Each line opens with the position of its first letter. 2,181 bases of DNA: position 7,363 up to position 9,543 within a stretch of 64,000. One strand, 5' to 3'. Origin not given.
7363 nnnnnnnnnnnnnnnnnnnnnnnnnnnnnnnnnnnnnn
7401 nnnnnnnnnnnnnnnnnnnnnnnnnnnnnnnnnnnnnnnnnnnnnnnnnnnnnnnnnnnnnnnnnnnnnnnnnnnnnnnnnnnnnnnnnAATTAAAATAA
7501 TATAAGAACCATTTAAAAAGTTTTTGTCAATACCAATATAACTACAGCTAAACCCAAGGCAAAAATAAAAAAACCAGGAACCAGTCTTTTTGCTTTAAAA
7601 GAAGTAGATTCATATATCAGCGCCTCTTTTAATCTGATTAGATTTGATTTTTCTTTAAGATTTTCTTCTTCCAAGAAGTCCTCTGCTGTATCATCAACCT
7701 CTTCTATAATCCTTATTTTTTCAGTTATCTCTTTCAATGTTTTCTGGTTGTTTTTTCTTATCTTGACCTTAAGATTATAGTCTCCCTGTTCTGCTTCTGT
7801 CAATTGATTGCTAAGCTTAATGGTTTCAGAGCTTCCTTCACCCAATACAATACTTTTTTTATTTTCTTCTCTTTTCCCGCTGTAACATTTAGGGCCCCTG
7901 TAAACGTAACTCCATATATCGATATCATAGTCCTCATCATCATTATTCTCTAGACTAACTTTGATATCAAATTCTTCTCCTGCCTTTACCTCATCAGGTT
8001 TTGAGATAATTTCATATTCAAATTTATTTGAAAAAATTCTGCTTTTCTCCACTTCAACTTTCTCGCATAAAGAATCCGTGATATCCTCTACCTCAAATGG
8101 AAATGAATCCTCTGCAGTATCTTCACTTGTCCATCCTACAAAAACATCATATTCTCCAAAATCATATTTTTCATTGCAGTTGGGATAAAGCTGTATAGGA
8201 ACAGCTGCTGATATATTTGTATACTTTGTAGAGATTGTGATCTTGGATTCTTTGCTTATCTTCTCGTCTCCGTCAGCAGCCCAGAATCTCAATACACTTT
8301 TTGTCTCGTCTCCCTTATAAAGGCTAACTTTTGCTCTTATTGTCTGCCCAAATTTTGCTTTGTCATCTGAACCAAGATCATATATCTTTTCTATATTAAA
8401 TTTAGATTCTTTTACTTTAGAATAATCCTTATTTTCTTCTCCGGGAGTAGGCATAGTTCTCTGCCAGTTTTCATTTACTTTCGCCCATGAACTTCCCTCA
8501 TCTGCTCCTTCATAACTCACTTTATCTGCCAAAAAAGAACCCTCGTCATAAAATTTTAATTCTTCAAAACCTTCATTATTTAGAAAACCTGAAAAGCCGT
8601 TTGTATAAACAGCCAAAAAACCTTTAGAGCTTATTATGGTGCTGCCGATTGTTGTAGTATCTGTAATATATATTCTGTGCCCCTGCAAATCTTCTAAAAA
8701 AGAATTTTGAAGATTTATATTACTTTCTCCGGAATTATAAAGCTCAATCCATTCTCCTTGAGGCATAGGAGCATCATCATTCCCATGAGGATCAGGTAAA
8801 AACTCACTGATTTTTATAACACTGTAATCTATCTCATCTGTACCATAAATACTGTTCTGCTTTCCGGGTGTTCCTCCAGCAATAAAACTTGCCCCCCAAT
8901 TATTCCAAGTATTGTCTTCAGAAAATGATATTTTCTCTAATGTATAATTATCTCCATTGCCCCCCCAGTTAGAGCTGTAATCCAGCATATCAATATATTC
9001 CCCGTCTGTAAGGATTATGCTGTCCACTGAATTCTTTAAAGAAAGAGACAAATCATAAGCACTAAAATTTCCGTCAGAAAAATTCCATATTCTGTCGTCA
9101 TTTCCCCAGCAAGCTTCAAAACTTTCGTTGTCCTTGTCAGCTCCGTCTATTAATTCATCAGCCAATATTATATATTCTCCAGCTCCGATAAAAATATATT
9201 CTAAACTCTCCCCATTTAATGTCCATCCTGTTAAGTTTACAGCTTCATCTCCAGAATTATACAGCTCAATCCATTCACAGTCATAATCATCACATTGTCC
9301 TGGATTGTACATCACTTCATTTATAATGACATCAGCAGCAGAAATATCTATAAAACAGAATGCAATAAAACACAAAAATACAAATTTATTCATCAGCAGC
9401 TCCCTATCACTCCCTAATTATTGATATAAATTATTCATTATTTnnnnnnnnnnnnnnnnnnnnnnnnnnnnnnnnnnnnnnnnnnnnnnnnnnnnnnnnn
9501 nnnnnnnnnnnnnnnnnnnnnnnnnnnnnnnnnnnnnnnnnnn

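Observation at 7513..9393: Secreted protein with two lamin-tail domains and a PGF-CTERM-type anchor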

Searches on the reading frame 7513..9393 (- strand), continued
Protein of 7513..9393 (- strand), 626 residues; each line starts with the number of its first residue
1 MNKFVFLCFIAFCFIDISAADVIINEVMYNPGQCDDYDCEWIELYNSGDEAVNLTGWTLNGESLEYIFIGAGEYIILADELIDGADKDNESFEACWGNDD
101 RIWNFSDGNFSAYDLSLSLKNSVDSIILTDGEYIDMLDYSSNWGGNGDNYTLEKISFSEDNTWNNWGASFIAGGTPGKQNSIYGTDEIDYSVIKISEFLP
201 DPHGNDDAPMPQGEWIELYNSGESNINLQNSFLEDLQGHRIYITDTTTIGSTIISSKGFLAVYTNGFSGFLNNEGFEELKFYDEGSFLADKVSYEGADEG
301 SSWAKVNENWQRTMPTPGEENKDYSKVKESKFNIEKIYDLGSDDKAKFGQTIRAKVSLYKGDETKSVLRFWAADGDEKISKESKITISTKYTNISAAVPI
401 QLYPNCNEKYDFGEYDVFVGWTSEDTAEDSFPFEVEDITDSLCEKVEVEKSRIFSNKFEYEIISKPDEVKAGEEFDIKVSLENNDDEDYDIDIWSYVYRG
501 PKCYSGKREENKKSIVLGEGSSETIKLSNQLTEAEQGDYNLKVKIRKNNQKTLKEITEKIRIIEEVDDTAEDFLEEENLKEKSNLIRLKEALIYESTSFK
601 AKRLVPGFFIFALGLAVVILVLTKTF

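Call 25: find_encoding_contigs(protein=P0003, flank=10000, max_places=2)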
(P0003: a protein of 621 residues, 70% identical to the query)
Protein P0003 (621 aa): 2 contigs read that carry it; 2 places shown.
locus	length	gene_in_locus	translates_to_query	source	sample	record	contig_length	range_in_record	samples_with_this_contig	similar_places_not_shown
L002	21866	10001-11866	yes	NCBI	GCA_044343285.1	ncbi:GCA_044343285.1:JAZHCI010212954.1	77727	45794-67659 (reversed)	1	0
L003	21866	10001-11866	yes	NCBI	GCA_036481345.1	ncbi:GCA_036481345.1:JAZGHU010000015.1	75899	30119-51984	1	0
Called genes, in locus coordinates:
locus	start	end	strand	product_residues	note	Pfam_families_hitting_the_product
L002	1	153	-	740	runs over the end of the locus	PF00270:DEAD, PF04851:ResIII, PF18766:SWI2_SNF2 (faint), PF21210:RNA_helicase_helical, PF00271:Helicase_C, PF02732:ERCC4, PF12826:HHH_2, PF14520:HHH_5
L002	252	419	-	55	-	-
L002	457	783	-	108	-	-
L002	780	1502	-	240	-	-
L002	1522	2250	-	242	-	PF01963:TraB_PrgY_gumN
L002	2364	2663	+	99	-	-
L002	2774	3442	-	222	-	-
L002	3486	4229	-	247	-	PF00705:PCNA_N, PF02144:Rad1 (faint), PF04139:Rad9 (weak), PF02747:PCNA_C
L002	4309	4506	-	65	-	-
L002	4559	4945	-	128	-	PF22505:RNase_J_b_CASP, PF07521:RMMBL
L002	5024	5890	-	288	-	PF02112:PDEase_II (weak), PF00753:Lactamase_B, PF12706:Lactamase_B_2, PF22505:RNase_J_b_CASP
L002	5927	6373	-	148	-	-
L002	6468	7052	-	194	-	PF24387:AEP-like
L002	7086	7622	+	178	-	PF00293:NUDIX, PF14815:NUDIX_4 (faint)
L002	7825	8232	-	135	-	-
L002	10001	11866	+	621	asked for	PF00932:LTD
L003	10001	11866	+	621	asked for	PF00932:LTD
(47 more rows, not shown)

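Call 27: find_encoding_contigs(protein=P0053, flank=10000, max_places=1)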
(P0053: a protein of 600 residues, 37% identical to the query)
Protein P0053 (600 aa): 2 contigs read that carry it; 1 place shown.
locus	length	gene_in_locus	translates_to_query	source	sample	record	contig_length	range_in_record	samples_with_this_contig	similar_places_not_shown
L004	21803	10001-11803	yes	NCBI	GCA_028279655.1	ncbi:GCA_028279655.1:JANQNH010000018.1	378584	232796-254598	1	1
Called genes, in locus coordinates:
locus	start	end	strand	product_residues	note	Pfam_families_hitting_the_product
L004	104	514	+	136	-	PF01797:Y1_Tnp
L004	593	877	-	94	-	-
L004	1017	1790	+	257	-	-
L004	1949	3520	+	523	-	PF00288:GHMP_kinases_N, PF08544:GHMP_kinases_C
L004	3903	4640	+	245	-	-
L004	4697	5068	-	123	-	-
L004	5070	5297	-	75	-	-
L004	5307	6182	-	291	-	-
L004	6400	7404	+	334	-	PF13353:Fer4_12 (weak), PF04055:Radical_SAM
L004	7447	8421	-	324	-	PF13404:HTH_AsnC-type (weak), PF13412:HTH_24, PF13404:HTH_AsnC-type (weak), PF13412:HTH_24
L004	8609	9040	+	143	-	PF04828:GFA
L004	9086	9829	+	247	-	-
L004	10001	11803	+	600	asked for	PF00932:LTD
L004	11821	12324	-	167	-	-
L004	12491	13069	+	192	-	PF27325:MJ0538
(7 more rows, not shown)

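Call 28: find_encoding_contigs(protein=P0021, flank=10000, max_places=1)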
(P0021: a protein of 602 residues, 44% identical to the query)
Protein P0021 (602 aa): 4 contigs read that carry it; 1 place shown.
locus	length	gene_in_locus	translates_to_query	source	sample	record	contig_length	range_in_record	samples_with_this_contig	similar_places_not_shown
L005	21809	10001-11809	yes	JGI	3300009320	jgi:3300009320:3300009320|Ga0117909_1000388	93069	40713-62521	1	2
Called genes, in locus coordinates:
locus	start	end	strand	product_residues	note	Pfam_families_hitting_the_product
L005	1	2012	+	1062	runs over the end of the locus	PF25596:CPSase_L_D1, PF02222:ATP-grasp, PF02786:CPSase_L_D2, PF07478:Dala_Dala_lig_C, PF02787:CPSase_L_D3, PF25596:CPSase_L_D1, PF02786:CPSase_L_D2, PF02222:ATP-grasp, +6 more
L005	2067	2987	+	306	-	PF02729:OTCace_N, PF00185:OTCace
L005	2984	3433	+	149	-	PF01948:PyrI, PF02748:PyrI_C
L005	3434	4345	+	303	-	PF01180:DHO_dh, PF01207:Dus (faint)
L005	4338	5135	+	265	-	PF00175:NAD_binding_1 (weak), PF10418:DHODB_Fe-S_bind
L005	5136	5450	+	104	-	-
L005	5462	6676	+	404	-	PF01979:Amidohydro_1, PF12890:DHOase (weak), PF07969:Amidohydro_3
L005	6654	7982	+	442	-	PF00156:Pribosyltran, PF14681:UPRTase (faint), PF15609:PRTase_2 (faint), PF00156:Pribosyltran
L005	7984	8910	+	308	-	PF00215:OMPdecase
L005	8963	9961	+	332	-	PF13353:Fer4_12 (weak), PF04055:Radical_SAM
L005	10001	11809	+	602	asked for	PF00932:LTD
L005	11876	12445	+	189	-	PF13197:DUF4013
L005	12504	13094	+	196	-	PF27325:MJ0538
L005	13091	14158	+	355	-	PF04079:SMC_ScpB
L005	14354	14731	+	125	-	-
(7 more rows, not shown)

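Call 34: predict_structure(alignment_id=A1)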
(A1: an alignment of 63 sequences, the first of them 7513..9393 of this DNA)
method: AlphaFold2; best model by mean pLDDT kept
length: 626 residues; sequences in the alignment: 63
mean_pLDDT: 84.3   pTM: 0.47
mean pLDDT of the five models: 84.3, 84.1, 84.0, 83.9, 83.5
residues with pLDDT >= 90: 292; 70-90: 259; 50-70: 31; < 50: 44
segments of 3 or more residues with pLDDT < 50: 16-18, 446-455, 567-596
pLDDT, mean of each block of 10 residues (from residue 1): 77 60 92 77 93 94 93 92 76 78 71 89 92 92 82 89 87 88 77 96 88 95 87 95 90 91 89 92 92 90 90 89 76 92 89 92 86 93 87 88 89 94 88 88 54 60 90 91 90 95 88 91 93 91 92 91 62 36 36 53 85 91 70
secondary structure, 60 per line:
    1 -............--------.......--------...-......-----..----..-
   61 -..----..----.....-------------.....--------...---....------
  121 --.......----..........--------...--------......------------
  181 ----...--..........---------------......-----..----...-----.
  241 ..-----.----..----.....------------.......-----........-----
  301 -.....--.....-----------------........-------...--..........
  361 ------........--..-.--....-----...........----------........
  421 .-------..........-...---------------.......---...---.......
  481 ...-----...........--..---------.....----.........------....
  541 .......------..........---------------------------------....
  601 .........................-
elements in order: H2-13 E22-28 E41-46 E74-78 H92-96 E111-114 E123-129 E134-140 E152-154 E166-168 E193-199 E215-220 E232-234 E240-242 E259-263 E276-282 E288-295 E302-306 E309-313 E331-338 E346-348 E351-360 E367-374 E383-386 E392-402 E413-421 E429-438 E458-464 E468-470 E474-483 E489-499 E513-517 E522-530 E537-547 E554-563 H597-625

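Call 37: fold_search(model_id=the predicted structure, library=pdb)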
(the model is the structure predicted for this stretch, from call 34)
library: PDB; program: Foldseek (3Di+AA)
matches with E <= 10: 1976; with E <= 0.001: 507
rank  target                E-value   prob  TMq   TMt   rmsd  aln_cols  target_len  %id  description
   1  9ijj_h                1.1e-11  1.00  0.13  0.07  24.4       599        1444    9  In situ structure of the central apparatus in mouse sperm axoneme. (released 2025-06-04)
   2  7som_D                2.5e-10  1.00  0.11  0.05  32.3       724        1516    8  Ciliary C2 central pair apparatus isolated from Chlamydomonas reinhardtii (released 2022-04-13)
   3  7sqc_T0               2.9e-10  1.00  0.12  0.13  33.8       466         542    9  Ciliary C1 central pair apparatus isolated from Chlamydomonas reinhardtii (released 2022-04-13)
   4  8xez_A                3.8e-10  1.00  0.14  0.09  26.3       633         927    8  Cryo-EM structure of integrin ITGAV/ITGB3 complex, conformation 5 (released 2024-12-18)
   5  7sqc_F0               6.6e-10  1.00  0.13  0.24  23.6       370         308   10  Ciliary C1 central pair apparatus isolated from Chlamydomonas reinhardtii (released 2022-04-13)
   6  4be6_A                7.3e-10  1.00  0.19  0.45  11.5       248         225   11  V. cholera biofilm scaffolding protein RbmA (released 2013-12-18)
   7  9ijj_C                1.1e-09  1.00  0.12  0.09  30.6       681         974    7  In situ structure of the central apparatus in mouse sperm axoneme. (released 2025-06-04)
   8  7sqc_2A               1.2e-09  1.00  0.12  0.11  26.6       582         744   10  Ciliary C1 central pair apparatus isolated from Chlamydomonas reinhardtii (released 2022-04-13)
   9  4kkr_A                1.2e-09  1.00  0.19  0.45  11.5       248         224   10  Crystal structure of Vibrio cholerae RbmA (crystal form 3) (released 2013-05-22)
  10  9iuj_A                1.7e-09  1.00  0.13  0.11  25.9       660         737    9  Integrin alpha-v beta-3 in complex with rhodostomin (released 2025-07-30)
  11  8xei_A                2.0e-09  1.00  0.14  0.10  34.2       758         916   10  Cryo-EM structure of integrin ITGAV/ITGB3 complex, conformation 1 (released 2024-12-18)
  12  4kkq_B                2.1e-09  1.00  0.19  0.45  11.3       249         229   11  Crystal structure of Vibrio cholerae RbmA (crystal form 1) (released 2013-05-22)
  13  4be5_A                2.4e-09  1.00  0.18  0.44  11.6       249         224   11  V. cholera biofilm scaffolding protein RbmA (released 2013-12-18)
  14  4kkq_A                2.5e-09  1.00  0.19  0.44  11.0       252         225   10  Crystal structure of Vibrio cholerae RbmA (crystal form 1) (released 2013-05-22)
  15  7sqc_2B               2.5e-09  1.00  0.13  0.11  25.8       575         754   11  Ciliary C1 central pair apparatus isolated from Chlamydomonas reinhardtii (released 2022-04-13)
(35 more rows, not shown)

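Call 52: find_related_loci(query=A5, collection=genome_contigs, flank=10000)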
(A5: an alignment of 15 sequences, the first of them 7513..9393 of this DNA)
Query A5 (626 aa) in genome_contigs; peptide patterns used: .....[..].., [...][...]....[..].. (x = any residue, [..] = any of these).
598 stretches matched a pattern (row limit reached: there are more); 382 encode a relative of the query (tblastn E <= 1e-3); the best 80 are kept; 80 distinct loci.
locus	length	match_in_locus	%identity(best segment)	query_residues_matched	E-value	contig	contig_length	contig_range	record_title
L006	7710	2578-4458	81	1-626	0e+0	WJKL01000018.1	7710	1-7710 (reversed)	MAG: Candidatus Woesearchaeota archaeon isolate Bin_187 k141_674542, whole genome shotgun sequence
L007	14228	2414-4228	64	1-624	0e+0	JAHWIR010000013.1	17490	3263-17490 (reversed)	MAG: Candidatus Woesearchaeota archaeon isolate YT2_768 k127_43692247, whole genome shotgun sequence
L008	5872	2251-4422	40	150-621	5e-104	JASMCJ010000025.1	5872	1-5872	MAG: Candidatus Woesearchaeota archaeon isolate ETNP3_MAG_14 c_000000493639, whole genome shotgun sequence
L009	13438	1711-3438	36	20-609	5e-91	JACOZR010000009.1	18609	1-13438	MAG: Candidatus Woesearchaeota archaeon isolate NC_groundwater_210_Ag_S-0.1um_32_9 S4_GD2017_2_S1_scaffold_1868, whole g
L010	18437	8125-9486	38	3-467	4e-84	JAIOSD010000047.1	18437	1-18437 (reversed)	MAG: archaeon isolate SMBSF35 bin_108_k127_824851, whole genome shotgun sequence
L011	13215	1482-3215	36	3-625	1e-78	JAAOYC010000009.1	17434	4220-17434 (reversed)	Candidatus Woesearchaeota archaeon isolate DPANNHV_H2.bin.19 k83_409615, whole genome shotgun sequence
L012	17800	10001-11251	37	1-446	3e-74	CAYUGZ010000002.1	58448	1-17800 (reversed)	MAG TPA_asm: Candidatus Woesearchaeota archaeon isolate binchicken_co48_586 genome assembly, contig: NODE_662_length_584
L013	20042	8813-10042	34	3-446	1e-72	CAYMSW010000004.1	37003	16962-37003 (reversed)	MAG TPA_asm: Candidatus Woesearchaeota archaeon isolate SRP077602_co7_458 genome assembly, contig: NODE_5324_length_3700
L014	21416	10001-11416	36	24-619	1e-71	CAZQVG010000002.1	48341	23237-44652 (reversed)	MAG TPA_asm: Candidatus Woesearchaeota archaeon isolate binchicken_co64_117 genome assembly, contig: NODE_404_length_483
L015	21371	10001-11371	34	1-484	7e-70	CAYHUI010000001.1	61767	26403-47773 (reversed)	MAG TPA_asm: Candidatus Woesearchaeota archaeon isolate ERP119705_co17_166 genome assembly, contig: NODE_377_length_6176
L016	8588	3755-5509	40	10-624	4e-65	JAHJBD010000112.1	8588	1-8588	MAG: Nanoarchaeota archaeon isolate Modern_marine.mb.241 Modern_marine.mb.241_k141_1516537, whole genome shotgun sequenc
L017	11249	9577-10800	34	3-443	1e-64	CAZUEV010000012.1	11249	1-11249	MAG TPA_asm: Candidatus Woesearchaeota archaeon isolate binchicken_co28_80 genome assembly, contig: NODE_3756_length_112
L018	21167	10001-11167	34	24-446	1e-63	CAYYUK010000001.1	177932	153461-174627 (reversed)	MAG TPA_asm: Candidatus Woesearchaeota archaeon isolate binchicken_co28_228 genome assembly, contig: NODE_31_length_1779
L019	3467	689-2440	31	1-621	5e-59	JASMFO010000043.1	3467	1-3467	MAG: Candidatus Woesearchaeota archaeon isolate ETNP7_MAG_25 c_000000919199, whole genome shotgun sequence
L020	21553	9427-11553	41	12-624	2e-58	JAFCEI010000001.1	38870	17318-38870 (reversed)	Candidatus Woesearchaeota archaeon isolate Meg22_1012_Bin_87 Meg22_1012_Bin_87_scaffold_1956, whole genome shotgun seque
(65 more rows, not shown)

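Call 60: search_solved_structures(query=window:7513-9393:-, max_evalue=0.01)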
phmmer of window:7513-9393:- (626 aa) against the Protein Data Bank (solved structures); distinct sequences matched with E-value up to 0.01: 0.

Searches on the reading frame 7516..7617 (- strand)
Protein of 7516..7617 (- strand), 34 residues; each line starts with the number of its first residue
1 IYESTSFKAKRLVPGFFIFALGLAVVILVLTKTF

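Call 5: search_protein_families(library=ncbifam, proteins=[window:7516-7617:-], max_evalue=10)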
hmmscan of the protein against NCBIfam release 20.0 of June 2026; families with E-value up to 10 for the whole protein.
seq(34 aa): 0 families

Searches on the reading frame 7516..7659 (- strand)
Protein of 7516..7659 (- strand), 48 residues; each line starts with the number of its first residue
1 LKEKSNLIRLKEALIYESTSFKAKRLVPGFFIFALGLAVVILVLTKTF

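Call 5: search_protein_families(library=ncbifam, proteins=[window:7516-7659:-], max_evalue=10)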
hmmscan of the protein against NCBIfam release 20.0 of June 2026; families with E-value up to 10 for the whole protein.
seq(48 aa): 0 families

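Call 46: find_homologous_proteins(query=A4, max_evalue=10)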
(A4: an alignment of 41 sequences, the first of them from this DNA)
Query A4 (41 sequences) (45 aa, profile of the alignment): 1 proteins with E <= 10 among 270 candidates.
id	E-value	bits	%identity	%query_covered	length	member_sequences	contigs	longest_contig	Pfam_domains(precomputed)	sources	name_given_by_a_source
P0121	4.3e-8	50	41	49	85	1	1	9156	-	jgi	-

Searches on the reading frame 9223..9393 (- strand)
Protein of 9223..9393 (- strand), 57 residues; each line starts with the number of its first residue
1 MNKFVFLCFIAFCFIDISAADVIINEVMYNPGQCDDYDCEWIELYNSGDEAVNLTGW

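Call 5: search_protein_families(library=ncbifam, proteins=[window:9223-9393:-], max_evalue=10)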
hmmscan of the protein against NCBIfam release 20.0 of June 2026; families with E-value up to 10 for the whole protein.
seq(57 aa): 1 family
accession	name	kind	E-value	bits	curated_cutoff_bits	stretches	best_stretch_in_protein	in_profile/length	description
NF033680.1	exonuc_ExeM-GG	exception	0.0046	15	1300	1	16-57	20-56/884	extracellular exonuclease ExeM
